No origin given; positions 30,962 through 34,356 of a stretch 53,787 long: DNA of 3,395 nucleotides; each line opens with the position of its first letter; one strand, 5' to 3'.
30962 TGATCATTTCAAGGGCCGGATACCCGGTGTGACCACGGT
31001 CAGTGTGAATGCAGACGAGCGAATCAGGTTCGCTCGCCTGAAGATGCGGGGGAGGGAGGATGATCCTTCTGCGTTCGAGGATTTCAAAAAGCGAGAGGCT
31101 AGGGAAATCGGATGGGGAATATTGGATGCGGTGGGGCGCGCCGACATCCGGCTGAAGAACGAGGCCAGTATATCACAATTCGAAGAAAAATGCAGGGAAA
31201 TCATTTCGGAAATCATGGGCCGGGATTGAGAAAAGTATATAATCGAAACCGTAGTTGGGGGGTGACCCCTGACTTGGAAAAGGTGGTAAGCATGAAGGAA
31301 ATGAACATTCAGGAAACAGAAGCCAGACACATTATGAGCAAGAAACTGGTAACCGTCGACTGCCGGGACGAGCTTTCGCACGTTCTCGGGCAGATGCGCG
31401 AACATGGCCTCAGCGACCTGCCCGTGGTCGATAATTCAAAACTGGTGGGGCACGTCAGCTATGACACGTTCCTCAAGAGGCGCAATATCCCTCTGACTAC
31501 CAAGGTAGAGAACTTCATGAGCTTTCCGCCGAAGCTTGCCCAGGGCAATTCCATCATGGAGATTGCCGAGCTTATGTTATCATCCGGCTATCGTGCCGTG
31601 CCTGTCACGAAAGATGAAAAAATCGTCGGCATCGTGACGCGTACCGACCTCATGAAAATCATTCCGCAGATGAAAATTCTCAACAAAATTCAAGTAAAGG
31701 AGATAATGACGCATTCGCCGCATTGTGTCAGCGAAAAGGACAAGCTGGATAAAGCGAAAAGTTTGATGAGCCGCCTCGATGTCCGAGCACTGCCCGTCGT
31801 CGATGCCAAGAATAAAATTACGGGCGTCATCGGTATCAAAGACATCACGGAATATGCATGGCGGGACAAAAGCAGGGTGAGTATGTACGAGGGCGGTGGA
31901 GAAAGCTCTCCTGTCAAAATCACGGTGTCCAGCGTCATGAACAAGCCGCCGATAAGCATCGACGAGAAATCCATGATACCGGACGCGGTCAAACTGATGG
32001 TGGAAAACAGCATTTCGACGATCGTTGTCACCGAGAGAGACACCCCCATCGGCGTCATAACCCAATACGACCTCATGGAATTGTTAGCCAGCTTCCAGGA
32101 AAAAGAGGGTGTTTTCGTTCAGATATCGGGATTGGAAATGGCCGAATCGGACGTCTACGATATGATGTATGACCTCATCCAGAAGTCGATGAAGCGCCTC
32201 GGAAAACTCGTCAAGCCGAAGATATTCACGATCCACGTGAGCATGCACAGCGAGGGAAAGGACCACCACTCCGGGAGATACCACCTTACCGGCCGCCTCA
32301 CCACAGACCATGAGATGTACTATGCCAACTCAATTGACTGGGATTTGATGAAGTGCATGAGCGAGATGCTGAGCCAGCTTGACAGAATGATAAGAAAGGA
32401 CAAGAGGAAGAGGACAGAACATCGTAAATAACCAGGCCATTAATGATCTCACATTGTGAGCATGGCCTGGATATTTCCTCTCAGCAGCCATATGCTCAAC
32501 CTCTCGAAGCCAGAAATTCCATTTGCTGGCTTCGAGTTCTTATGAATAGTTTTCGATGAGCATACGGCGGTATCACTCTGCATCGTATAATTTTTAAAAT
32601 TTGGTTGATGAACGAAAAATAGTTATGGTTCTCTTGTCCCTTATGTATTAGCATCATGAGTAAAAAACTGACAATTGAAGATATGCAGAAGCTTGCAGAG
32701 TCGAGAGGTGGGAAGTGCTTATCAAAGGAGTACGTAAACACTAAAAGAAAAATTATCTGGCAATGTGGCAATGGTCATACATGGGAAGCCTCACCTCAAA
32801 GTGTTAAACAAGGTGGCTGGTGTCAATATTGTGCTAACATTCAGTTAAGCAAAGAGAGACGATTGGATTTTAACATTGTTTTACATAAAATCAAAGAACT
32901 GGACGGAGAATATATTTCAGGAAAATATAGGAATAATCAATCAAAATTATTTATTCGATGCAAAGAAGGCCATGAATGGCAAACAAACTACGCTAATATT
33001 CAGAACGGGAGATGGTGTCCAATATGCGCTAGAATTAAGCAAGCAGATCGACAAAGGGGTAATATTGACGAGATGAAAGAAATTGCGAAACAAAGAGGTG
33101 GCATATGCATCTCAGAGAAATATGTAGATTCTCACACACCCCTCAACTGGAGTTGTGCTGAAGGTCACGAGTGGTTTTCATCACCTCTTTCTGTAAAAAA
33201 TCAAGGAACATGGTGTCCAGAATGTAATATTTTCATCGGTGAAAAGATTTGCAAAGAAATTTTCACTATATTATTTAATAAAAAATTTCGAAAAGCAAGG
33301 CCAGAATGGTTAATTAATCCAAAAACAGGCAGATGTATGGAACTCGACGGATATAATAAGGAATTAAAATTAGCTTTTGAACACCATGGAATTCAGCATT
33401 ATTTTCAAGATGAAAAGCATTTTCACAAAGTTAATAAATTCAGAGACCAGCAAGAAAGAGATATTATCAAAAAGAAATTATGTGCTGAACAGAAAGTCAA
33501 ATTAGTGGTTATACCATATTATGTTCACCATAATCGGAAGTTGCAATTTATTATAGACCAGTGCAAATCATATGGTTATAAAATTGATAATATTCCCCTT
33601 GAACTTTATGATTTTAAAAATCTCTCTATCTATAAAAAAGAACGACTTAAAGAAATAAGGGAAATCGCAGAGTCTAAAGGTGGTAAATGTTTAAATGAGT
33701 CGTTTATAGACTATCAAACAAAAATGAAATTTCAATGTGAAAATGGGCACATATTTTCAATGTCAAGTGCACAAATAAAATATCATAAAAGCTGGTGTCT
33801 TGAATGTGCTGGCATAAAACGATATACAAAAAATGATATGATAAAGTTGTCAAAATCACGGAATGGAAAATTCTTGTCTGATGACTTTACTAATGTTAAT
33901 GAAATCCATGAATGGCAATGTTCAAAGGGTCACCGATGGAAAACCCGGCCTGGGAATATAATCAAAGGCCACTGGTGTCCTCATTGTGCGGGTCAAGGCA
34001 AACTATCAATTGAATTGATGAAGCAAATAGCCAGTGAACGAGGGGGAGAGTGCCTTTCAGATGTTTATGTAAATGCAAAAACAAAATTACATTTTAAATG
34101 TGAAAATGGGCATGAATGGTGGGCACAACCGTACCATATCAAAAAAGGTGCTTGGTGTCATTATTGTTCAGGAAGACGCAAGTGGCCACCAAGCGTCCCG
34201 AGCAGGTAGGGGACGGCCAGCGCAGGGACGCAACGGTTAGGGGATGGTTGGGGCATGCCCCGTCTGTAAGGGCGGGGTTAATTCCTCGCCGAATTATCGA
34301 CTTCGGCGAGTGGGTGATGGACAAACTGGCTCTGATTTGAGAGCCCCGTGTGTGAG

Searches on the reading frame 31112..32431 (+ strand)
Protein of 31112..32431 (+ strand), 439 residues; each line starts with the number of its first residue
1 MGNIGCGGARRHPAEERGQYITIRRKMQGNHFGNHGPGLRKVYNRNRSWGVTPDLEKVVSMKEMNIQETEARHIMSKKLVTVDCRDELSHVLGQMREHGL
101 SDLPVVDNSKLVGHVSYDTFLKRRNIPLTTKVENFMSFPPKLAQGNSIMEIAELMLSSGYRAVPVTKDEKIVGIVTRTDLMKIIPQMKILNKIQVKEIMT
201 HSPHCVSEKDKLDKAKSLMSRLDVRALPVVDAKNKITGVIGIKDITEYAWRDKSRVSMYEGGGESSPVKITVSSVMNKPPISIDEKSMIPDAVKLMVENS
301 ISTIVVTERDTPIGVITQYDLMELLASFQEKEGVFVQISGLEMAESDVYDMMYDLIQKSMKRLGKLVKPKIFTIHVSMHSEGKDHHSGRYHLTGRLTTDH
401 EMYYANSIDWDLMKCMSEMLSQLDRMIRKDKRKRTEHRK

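Call 5: search_protein_families(library=pfam, proteins=[window:31112-32431:+], max_evalue=0.1)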
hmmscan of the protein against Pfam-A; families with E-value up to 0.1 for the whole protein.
window:31112-32431:+ (439 aa): 2 families
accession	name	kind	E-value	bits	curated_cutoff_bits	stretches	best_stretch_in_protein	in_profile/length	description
PF00571.33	CBS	-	1.8e-48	163.1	24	4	272-326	1-56/57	CBS domain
PF02482.25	Ribosomal_S30AE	-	0.00012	23.2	23.7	1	347-434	9-87/88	Sigma 54 modulation protein / S30EA ribosomal protein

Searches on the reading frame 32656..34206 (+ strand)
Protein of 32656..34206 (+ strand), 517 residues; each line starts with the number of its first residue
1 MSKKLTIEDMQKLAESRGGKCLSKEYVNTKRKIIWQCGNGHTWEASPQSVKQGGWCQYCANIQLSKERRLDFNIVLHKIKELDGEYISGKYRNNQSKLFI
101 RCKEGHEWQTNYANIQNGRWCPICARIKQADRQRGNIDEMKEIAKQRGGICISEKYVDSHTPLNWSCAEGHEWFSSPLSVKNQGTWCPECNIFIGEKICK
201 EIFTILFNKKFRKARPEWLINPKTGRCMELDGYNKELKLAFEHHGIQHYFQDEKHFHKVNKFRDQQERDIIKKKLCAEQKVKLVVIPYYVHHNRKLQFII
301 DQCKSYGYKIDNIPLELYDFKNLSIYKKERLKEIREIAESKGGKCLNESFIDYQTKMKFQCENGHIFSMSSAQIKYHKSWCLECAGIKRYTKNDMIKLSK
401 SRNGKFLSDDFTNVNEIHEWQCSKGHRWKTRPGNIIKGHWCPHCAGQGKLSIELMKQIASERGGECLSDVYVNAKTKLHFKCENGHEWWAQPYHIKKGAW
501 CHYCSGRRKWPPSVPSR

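Call 90: search_protein_families(library=pfam, proteins=[window:32656-34206:+], max_evalue=0.001)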
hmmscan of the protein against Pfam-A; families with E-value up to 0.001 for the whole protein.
window:32656-34206:+ (517 aa): 2 families
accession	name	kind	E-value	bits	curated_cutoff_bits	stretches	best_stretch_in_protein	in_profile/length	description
PF14311.12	DUF4379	-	8.9e-21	74.3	24.5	2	418-447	26-56/56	Probable Treble clef zinc finger domain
PF14901.11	Jiv90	-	0.0005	20.7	27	0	35-67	8-40/90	Cleavage inducing molecular chaperone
